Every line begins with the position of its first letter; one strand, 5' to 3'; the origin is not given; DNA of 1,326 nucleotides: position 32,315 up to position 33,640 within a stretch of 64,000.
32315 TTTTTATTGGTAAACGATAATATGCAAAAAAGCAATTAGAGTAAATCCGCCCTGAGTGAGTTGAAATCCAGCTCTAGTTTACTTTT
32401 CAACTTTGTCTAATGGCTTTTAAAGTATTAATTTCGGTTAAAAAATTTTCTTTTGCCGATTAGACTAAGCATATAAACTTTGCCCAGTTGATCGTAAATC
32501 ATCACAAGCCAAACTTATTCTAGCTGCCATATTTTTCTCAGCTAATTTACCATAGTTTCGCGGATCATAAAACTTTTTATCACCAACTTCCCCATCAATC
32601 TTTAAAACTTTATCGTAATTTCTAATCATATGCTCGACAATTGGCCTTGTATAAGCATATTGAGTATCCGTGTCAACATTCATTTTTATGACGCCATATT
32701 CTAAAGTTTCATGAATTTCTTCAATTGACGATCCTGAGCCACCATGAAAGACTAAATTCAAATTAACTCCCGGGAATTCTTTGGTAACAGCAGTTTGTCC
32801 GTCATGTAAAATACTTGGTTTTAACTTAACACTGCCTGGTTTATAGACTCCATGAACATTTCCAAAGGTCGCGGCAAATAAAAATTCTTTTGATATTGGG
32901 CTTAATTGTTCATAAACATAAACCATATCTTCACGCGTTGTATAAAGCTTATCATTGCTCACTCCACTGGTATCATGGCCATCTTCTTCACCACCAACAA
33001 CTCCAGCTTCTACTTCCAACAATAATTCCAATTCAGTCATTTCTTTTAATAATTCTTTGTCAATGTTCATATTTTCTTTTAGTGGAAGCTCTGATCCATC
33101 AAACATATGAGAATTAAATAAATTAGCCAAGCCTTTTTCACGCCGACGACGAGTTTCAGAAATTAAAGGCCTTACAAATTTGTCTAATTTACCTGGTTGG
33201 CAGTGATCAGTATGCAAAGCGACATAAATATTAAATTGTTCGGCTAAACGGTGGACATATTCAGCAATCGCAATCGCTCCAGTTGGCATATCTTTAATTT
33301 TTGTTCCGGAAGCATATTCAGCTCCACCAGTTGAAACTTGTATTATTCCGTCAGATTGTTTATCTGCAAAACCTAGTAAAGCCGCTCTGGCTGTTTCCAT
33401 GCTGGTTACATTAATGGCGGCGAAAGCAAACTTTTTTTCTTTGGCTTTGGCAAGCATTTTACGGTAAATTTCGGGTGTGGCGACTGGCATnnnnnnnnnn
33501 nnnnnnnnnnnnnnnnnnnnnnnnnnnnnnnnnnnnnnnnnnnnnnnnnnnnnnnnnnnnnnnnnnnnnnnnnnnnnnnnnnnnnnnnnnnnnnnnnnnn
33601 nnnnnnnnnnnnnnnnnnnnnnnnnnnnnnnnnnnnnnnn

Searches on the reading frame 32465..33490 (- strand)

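Call 83: search_protein_families(library=pfam, proteins=[window:32465-33490:-])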
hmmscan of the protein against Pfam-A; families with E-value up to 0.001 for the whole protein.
window:32465-33490:- (341 aa): 1 family
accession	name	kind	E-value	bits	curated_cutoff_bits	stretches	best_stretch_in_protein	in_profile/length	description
PF01116.26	F_bP_aldolase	-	1.5e-75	254.7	25.5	1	9-337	3-277/277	Fructose-bisphosphate aldolase class-II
